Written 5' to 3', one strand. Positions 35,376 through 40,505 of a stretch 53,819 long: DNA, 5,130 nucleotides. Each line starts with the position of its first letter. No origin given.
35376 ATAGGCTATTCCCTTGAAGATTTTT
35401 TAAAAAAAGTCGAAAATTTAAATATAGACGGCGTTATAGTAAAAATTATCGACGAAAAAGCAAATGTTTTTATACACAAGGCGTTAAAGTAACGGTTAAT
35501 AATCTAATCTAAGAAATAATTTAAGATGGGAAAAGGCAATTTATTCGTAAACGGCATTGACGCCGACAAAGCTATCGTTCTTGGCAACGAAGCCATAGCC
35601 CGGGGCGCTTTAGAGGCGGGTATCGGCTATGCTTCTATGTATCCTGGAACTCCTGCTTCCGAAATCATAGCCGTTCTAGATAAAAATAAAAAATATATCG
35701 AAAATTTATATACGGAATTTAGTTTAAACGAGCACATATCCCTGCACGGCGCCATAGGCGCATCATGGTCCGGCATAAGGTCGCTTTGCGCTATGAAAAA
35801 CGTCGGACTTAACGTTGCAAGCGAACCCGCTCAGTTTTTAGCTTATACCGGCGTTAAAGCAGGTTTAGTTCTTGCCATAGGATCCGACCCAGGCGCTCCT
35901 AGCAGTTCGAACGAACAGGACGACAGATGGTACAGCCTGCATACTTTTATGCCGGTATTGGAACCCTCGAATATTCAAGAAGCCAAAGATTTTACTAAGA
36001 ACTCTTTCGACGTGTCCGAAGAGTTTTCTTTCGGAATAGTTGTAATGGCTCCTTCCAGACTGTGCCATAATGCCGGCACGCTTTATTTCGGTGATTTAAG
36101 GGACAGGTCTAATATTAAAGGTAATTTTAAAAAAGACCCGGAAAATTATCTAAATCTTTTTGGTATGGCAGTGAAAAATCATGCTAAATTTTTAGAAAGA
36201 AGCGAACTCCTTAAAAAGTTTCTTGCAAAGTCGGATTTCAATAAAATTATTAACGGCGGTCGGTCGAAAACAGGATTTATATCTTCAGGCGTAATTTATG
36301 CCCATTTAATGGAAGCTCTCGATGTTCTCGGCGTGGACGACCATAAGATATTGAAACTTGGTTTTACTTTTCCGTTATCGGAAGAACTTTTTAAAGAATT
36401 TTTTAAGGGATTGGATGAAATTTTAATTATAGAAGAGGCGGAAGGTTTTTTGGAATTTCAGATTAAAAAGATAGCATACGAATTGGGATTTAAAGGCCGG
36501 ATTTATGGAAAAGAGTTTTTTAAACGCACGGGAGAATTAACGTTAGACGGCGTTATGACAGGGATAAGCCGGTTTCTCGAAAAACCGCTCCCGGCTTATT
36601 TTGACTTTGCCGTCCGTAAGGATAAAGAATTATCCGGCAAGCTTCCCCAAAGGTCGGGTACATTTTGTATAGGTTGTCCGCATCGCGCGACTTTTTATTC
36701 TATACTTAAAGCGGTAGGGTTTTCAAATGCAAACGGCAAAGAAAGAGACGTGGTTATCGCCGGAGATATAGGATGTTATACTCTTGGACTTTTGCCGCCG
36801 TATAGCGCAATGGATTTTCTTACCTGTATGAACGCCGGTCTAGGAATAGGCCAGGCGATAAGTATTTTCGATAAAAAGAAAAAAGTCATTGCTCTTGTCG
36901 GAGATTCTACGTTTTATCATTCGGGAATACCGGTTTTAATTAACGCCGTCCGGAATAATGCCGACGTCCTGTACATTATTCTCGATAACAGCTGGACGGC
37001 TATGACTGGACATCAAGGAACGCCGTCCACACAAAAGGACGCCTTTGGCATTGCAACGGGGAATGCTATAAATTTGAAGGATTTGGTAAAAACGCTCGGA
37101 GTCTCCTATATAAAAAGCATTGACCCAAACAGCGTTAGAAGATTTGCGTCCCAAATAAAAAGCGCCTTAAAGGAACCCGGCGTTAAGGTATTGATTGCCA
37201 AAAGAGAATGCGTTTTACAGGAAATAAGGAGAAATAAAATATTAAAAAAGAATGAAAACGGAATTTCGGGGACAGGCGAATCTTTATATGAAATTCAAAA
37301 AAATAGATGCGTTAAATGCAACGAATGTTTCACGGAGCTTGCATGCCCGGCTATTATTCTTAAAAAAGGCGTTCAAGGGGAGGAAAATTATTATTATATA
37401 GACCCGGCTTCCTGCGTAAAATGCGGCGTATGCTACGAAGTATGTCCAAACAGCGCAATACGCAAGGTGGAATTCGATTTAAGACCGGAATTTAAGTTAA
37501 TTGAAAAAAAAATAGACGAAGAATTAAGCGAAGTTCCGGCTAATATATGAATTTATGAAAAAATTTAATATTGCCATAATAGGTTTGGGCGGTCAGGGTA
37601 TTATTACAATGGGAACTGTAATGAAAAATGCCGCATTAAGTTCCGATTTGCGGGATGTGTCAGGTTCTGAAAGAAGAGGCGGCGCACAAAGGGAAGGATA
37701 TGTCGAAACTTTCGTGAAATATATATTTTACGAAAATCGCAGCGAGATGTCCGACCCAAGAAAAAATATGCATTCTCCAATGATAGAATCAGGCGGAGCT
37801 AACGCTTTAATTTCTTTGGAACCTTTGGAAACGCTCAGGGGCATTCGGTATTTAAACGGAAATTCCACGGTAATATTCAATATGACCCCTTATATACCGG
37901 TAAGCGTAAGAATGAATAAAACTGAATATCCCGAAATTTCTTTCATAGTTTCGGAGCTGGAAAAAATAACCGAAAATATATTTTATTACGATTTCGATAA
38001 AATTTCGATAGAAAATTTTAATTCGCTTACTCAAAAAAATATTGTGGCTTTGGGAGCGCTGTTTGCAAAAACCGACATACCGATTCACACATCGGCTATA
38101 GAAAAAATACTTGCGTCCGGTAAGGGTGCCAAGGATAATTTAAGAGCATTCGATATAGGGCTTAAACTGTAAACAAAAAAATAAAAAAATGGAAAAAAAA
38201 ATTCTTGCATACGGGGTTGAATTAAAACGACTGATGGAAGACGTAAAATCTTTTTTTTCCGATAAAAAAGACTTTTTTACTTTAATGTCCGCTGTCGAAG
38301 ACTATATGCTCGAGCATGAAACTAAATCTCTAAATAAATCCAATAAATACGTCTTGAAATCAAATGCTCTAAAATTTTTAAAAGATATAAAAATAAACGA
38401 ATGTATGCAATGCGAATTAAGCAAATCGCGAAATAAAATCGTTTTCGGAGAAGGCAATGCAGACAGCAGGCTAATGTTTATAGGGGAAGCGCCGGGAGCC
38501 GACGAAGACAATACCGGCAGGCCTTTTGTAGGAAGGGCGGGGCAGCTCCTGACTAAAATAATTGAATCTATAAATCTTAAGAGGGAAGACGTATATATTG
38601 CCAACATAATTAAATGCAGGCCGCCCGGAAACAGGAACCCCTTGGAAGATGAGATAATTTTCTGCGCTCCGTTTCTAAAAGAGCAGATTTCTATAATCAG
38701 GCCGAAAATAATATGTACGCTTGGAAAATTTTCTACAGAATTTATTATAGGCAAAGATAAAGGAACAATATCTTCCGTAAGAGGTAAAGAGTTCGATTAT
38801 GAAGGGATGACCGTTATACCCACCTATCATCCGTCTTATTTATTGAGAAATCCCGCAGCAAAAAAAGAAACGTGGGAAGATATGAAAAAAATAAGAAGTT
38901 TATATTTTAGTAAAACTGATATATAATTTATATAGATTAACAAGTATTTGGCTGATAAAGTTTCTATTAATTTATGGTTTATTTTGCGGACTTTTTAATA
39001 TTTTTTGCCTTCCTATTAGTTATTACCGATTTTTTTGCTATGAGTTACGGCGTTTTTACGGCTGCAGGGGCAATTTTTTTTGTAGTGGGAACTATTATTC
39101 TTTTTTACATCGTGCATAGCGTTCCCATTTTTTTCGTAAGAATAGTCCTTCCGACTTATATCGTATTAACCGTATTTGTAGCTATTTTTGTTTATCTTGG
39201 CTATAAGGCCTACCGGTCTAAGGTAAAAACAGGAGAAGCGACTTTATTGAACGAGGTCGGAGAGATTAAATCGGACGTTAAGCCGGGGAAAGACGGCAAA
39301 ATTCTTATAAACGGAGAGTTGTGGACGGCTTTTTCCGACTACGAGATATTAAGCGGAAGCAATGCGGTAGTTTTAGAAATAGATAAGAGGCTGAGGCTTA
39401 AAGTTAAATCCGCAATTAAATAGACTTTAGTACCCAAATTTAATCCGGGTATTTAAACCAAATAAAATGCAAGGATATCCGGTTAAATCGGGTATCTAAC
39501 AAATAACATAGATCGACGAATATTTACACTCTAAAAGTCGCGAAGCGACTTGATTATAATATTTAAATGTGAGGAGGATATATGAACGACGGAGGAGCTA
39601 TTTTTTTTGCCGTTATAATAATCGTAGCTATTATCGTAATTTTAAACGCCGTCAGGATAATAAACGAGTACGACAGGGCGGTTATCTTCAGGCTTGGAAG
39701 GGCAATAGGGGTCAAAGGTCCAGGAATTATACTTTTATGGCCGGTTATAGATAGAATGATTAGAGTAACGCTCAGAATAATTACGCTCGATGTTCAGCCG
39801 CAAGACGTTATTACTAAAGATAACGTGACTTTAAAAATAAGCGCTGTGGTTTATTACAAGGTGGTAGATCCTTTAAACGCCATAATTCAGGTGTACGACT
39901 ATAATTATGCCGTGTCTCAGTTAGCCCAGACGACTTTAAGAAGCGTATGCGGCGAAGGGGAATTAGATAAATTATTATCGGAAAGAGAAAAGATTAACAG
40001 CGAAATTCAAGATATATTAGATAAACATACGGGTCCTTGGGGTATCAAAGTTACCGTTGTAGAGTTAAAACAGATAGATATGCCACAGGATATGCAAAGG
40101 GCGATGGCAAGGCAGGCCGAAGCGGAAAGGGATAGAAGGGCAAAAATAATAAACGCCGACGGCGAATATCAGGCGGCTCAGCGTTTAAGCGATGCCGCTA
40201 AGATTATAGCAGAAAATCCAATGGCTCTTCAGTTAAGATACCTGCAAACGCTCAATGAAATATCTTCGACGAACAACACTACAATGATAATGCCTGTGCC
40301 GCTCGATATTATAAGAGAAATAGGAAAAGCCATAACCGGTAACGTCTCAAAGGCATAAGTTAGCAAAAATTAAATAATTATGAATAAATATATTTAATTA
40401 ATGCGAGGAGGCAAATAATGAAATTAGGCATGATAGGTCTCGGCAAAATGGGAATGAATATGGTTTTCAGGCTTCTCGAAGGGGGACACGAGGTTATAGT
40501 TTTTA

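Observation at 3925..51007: Eight copies of a 5-unit, 11-bp-periodic Pho-box-like promoter module define a candidate phosphate-starvation regulon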

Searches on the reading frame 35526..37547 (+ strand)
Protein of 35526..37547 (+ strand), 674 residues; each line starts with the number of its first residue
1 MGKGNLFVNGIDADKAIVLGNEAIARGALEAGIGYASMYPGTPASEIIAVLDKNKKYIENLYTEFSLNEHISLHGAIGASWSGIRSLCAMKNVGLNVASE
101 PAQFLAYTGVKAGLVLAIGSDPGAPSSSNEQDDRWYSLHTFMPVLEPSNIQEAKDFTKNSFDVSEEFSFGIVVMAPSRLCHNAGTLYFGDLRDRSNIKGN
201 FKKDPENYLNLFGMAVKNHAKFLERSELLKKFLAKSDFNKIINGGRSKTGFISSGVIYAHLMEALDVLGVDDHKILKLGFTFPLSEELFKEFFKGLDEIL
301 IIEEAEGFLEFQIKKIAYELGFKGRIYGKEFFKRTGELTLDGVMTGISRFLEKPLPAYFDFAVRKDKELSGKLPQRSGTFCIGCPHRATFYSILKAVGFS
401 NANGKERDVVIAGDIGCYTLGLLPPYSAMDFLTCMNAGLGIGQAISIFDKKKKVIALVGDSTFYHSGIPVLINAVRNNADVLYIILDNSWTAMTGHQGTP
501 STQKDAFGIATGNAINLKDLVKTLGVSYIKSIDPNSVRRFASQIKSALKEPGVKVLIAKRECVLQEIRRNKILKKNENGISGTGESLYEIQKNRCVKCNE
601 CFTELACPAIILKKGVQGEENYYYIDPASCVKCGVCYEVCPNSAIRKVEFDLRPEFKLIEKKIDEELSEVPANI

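Call 10: search_protein_families(library=pfam, proteins=[window:35526-37547:+])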
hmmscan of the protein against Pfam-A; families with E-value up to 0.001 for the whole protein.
window:35526-37547:+ (674 aa): 10 families
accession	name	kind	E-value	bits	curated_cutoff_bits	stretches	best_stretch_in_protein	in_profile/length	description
PF02775.26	TPP_enzyme_C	-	1.1e-22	80.9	21.9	1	414-556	1-149/151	Thiamine pyrophosphate enzyme, C-terminal TPP binding domain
PF01855.24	POR_N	-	5.5e-12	46.3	27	1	27-206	2-185/231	Pyruvate flavodoxin/ferredoxin oxidoreductase, thiamine diP-bdg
PF00037.32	Fer4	-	4.1e-07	30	21.1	1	623-646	1-24/24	4Fe-4S binding domain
PF12838.12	Fer4_7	-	1.2e-06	29.3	27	1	594-643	1-51/52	4Fe-4S dicluster domain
PF12837.12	Fer4_6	-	2.3e-06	27.7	25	1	625-645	4-24/24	4Fe-4S binding domain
PF13237.11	Fer4_10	-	3.2e-06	27.4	25.5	1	590-641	4-53/53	4Fe-4S dicluster domain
PF14697.11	Fer4_21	-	3.5e-05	24.3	35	1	590-645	3-57/59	4Fe-4S dicluster domain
PF13183.11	Fer4_8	-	6.2e-05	23.9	27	0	629-660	4-35/68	4Fe-4S dicluster domain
PF13187.11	Fer4_9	-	7.4e-05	23.1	27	1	594-645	1-52/52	4Fe-4S dicluster domain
PF13484.11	Fer4_16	-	9.8e-05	23.5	30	1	630-654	2-26/66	4Fe-4S double cluster binding domain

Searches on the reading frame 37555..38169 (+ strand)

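Call 10: search_protein_families(library=pfam, proteins=[window:37555-38169:+])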
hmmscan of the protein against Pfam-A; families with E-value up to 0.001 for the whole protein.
window:37555-38169:+ (205 aa): 1 family
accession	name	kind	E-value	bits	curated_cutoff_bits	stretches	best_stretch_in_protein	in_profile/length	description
PF01558.24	POR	-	2.7e-18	67.1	27.4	1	12-203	1-172/173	Pyruvate ferredoxin/flavodoxin oxidoreductase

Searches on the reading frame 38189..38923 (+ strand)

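Call 10: search_protein_families(library=pfam, proteins=[window:38189-38923:+])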
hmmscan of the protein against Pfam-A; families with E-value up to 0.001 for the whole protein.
window:38189-38923:+ (245 aa): 1 family
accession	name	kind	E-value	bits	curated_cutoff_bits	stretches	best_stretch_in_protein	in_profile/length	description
PF03167.25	UDG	-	2.8e-42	144.6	24.3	1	86-233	1-141/141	Uracil DNA glycosylase superfamily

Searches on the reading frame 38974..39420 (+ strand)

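Call 10: search_protein_families(library=pfam, proteins=[window:38974-39420:+])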
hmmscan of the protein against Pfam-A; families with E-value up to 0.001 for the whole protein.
window:38974-39420:+ (149 aa): 1 family
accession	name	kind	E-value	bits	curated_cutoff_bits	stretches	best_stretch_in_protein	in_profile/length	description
PF01957.25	NfeD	-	1.9e-05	25.2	29.1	1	90-137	3-49/57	NfeD-like C-terminal, partner-binding domain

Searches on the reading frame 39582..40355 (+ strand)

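Call 10: search_protein_families(library=pfam, proteins=[window:39582-40355:+])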
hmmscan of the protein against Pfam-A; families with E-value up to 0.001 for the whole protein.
window:39582-40355:+ (258 aa): 1 family
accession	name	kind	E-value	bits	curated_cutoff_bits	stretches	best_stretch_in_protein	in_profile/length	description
PF01145.31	Band_7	-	2.2e-40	139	23.6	1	26-195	2-175/176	SPFH domain / Band 7 family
